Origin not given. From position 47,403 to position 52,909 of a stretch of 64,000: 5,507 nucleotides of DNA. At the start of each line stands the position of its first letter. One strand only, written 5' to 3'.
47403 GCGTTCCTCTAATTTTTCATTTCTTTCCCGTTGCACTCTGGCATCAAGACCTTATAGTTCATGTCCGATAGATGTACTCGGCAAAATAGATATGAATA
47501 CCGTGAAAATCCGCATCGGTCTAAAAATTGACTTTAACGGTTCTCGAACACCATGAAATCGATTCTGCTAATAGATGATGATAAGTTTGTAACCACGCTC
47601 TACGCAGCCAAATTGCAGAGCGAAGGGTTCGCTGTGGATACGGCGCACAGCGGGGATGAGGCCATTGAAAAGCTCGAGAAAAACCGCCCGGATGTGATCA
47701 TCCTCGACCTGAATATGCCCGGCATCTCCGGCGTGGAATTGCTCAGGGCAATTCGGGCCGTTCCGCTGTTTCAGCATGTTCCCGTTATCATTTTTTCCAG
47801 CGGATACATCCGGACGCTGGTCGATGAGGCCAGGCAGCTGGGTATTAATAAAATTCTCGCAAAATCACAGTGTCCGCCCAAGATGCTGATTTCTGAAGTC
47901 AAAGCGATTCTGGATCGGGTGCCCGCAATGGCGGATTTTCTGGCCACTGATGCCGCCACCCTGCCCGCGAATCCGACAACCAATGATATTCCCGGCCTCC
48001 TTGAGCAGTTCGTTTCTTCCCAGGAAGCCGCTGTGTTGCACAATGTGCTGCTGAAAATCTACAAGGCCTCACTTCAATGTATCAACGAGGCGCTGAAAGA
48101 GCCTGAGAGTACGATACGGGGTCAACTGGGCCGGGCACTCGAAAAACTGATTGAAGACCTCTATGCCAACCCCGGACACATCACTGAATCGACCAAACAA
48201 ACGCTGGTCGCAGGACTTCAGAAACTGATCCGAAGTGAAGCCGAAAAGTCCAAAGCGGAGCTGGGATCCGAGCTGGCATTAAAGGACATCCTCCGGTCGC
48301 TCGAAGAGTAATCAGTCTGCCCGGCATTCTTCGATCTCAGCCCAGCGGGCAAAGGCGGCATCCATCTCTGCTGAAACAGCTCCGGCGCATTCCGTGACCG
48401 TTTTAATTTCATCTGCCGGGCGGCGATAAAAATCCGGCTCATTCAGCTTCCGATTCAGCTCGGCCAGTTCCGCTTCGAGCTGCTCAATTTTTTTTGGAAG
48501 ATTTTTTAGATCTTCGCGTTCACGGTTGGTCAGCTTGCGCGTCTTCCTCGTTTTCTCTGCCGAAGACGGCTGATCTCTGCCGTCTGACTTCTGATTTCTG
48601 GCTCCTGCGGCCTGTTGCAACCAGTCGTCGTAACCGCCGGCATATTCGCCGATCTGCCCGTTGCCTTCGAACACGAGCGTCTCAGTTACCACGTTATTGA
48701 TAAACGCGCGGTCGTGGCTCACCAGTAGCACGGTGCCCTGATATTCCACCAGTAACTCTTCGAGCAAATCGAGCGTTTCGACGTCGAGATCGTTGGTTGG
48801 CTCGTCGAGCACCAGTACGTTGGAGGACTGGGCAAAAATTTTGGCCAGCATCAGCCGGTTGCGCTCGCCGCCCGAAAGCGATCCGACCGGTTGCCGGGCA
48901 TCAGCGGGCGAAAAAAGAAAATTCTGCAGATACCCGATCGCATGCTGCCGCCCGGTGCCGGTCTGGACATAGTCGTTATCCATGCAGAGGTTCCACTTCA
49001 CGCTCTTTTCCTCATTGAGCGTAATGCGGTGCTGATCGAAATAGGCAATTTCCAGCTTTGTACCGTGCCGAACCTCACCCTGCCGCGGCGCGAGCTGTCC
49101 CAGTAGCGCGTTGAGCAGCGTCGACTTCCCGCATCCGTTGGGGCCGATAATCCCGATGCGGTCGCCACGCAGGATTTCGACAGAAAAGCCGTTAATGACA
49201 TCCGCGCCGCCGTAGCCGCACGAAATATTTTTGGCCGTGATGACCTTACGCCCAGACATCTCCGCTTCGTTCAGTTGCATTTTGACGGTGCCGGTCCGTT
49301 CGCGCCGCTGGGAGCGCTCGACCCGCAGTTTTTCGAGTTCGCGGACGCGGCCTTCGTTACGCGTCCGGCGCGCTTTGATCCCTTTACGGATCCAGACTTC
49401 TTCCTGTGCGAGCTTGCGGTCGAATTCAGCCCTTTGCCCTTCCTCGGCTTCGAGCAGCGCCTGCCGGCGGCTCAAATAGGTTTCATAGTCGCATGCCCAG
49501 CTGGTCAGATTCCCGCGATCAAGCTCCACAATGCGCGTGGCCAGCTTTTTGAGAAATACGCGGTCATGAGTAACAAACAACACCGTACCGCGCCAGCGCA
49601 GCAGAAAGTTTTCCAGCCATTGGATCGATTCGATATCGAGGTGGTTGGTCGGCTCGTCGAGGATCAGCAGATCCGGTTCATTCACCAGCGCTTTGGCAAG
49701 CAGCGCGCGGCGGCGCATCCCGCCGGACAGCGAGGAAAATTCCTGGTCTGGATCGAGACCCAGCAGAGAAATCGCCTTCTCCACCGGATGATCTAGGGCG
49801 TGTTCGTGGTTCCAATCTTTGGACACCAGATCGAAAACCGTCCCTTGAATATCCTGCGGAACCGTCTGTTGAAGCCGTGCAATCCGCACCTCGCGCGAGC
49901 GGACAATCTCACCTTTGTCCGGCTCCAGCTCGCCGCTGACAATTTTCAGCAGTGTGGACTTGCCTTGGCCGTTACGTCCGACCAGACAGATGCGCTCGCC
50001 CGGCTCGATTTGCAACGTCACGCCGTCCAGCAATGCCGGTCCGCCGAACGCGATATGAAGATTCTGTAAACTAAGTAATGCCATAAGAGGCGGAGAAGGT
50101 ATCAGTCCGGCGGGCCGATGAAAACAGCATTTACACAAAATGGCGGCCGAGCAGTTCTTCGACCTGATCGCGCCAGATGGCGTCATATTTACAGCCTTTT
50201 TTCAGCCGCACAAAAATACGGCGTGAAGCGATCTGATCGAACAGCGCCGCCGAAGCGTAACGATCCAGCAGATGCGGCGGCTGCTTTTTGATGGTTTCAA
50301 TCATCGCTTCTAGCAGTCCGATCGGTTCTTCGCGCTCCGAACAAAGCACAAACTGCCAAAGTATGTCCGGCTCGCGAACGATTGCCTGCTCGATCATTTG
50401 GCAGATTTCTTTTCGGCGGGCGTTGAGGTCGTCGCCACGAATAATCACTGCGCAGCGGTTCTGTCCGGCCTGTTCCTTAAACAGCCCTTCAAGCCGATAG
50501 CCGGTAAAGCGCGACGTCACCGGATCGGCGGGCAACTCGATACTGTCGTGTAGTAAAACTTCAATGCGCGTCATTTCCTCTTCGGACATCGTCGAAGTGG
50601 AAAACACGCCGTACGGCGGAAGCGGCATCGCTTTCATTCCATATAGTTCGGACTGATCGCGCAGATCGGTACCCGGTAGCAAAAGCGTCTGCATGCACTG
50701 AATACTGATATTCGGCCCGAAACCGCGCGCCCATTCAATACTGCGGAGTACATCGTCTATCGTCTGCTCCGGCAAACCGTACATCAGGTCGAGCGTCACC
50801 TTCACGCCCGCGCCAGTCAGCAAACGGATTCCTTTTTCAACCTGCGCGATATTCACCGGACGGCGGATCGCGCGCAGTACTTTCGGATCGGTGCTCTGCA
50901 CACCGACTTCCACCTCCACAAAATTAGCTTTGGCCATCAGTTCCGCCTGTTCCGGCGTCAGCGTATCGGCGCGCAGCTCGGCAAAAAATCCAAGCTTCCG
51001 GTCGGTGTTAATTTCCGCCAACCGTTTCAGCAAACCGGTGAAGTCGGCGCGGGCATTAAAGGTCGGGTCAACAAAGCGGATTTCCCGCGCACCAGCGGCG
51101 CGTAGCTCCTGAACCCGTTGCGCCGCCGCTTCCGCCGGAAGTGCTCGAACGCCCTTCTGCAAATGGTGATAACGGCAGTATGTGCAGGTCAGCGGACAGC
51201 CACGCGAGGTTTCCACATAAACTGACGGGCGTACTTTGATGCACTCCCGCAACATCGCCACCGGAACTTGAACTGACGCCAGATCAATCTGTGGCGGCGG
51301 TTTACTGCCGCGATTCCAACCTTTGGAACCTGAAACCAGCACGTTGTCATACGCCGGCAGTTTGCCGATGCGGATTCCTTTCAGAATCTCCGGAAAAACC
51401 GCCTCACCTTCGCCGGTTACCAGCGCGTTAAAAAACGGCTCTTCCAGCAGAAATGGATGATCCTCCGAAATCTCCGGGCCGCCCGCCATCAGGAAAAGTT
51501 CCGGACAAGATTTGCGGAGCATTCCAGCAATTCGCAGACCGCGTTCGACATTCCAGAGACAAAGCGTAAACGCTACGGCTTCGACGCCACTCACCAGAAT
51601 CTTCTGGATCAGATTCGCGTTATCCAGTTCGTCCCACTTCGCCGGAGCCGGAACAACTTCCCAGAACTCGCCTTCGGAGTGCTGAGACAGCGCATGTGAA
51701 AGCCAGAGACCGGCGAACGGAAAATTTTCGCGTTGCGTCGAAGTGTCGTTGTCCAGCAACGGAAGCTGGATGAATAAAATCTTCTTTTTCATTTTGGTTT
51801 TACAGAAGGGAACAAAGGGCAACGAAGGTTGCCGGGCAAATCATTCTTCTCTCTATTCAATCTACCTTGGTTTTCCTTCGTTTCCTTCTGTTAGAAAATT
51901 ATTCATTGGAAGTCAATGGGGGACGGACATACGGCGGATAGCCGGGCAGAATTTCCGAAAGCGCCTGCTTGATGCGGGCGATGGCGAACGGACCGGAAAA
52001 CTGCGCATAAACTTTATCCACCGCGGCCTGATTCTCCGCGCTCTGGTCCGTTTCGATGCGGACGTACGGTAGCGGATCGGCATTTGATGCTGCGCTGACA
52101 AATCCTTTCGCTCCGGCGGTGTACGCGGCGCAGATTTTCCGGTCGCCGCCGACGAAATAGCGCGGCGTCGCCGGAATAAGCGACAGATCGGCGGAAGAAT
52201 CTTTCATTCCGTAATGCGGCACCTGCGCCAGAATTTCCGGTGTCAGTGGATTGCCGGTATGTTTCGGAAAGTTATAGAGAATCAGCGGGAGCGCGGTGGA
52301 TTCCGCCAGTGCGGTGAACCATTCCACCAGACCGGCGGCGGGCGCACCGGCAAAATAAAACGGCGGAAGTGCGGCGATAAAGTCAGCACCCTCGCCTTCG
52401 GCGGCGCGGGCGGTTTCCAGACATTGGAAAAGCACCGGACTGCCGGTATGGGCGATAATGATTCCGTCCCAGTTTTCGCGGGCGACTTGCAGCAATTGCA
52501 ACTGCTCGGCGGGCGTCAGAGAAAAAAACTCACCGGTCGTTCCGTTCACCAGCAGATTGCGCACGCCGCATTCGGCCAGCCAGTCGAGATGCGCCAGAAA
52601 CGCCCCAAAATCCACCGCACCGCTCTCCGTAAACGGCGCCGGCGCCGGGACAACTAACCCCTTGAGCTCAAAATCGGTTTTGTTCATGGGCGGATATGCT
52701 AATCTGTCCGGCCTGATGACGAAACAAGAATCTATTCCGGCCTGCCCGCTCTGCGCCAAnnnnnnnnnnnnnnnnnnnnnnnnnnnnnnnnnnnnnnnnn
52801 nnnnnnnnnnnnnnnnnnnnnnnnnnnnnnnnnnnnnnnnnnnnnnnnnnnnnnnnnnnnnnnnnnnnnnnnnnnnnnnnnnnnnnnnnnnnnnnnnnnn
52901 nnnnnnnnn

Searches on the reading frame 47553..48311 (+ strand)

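Call 6: search_protein_families(library=pfam, proteins=[window:47553-48311:+])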
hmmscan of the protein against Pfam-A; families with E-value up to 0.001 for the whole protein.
window:47553-48311:+ (252 aa): 2 families
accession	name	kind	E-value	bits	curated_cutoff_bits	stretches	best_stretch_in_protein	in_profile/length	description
PF00072.30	Response_reg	-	2.8e-24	85.9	30.2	1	4-110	1-105/111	Response regulator receiver domain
PF04286.17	DUF445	-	6.5e-05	23.4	33.8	1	121-215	137-236/368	Protein of unknown function (DUF445)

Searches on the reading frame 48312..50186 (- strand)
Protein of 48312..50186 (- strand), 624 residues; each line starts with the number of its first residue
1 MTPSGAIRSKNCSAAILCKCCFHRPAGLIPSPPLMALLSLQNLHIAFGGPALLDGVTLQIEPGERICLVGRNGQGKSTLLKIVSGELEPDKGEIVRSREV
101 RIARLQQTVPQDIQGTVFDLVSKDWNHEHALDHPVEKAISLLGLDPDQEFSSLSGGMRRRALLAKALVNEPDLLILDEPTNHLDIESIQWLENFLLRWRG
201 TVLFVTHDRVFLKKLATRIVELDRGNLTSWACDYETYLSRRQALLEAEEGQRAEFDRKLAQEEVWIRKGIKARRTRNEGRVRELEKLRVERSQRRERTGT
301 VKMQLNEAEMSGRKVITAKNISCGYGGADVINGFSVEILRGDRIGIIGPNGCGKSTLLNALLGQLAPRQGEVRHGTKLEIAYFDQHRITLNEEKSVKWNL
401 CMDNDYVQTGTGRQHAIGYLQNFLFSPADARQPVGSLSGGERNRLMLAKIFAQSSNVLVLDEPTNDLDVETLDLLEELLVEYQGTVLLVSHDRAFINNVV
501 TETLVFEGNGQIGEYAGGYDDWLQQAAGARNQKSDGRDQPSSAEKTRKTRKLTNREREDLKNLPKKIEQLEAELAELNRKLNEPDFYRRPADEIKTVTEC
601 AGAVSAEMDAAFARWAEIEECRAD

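Call 6: search_protein_families(library=pfam, proteins=[window:48312-50186:-])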
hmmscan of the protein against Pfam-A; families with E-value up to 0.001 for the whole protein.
window:48312-50186:- (624 aa): 20 families
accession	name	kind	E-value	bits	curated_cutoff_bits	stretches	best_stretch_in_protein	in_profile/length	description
PF00005.33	ABC_tran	-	1.9e-55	187.6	25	2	53-181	1-137/137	ABC transporter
PF13304.12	AAA_21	-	2.1e-18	67.8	27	2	124-209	189-300/304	AAA domain, putative AbiEii toxin, Type IV TA system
PF16326.10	ABC_tran_CTD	-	9.4e-15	55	32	1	551-620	1-69/69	ABC transporter C-terminal domain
PF12848.13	ABC_tran_Xtn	-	4.1e-11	43.3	25.9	1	220-296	1-80/85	ABC transporter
PF02463.25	SMC_N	-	4.2e-11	43.1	40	0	345-363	28-49/220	RecF/RecN/SMC N terminal domain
PF13555.12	AAA_29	-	1.7e-09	37.7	27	1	338-369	19-50/61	P-loop containing region of AAA domain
PF13191.12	AAA_16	-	5.8e-08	33.8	32.6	1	346-481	29-158/167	AAA ATPase domain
PF13476.12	AAA_23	-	6e-08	34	27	0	346-362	24-40/201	AAA domain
PF03193.22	RsgA_GTPase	-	8.6e-08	32.6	30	0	339-375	104-140/174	RsgA GTPase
PF01926.29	MMR_HSR1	-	1.7e-07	31.8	21.9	0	343-372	1-29/113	50S ribosome-binding GTPase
PF13401.12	AAA_22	-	2e-07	31.8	27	0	346-479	10-108/130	AAA domain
PF05729.18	NACHT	-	1.3e-06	28.8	26.7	0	65-134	2-71/167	NACHT domain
PF00350.29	Dynamin_N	-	2.9e-06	27.8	27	0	344-376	1-34/168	Dynamin family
PF13175.12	AAA_15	-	1.1e-05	25.7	32.1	0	346-361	28-43/374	AAA ATPase domain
PF00006.31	ATP-synt_ab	-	2.6e-05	24.4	29.5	0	328-364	2-37/213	ATP synthase alpha/beta family, nucleotide-binding domain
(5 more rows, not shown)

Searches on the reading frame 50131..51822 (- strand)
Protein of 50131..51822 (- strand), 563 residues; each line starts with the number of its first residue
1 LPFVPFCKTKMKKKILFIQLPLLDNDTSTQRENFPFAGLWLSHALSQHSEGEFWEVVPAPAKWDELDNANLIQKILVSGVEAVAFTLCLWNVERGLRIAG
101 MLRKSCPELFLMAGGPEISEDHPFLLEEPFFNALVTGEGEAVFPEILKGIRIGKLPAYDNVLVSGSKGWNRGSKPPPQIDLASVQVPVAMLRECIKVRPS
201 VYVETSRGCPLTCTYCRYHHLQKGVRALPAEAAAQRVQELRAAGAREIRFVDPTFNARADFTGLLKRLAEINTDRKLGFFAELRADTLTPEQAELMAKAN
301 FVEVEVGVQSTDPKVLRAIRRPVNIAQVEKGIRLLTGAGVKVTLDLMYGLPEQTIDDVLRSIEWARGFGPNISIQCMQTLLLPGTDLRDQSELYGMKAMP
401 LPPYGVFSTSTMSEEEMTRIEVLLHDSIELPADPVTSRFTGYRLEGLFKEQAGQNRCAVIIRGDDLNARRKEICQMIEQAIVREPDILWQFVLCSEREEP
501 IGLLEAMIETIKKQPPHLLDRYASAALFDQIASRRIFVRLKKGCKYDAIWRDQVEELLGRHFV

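Call 6: search_protein_families(library=pfam, proteins=[window:50131-51822:-])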
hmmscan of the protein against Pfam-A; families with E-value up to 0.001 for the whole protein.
window:50131-51822:- (563 aa): 2 families
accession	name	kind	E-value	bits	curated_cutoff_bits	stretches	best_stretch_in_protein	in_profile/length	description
PF04055.27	Radical_SAM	-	4.1e-29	102.3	29.5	1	203-365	1-166/166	Radical SAM superfamily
PF02310.24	B12-binding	-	1.8e-06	28.2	32.1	1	50-146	25-120/121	B12 binding domain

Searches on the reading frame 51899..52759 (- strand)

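Call 6: search_protein_families(library=pfam, proteins=[window:51899-52759:-])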
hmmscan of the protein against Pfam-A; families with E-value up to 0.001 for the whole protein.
window:51899-52759:- (286 aa): 1 family
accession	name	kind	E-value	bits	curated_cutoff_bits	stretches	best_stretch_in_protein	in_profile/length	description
PF00701.28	DHDPS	-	2.2e-32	112.4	22.1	1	32-253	2-242/289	Dihydrodipicolinate synthetase family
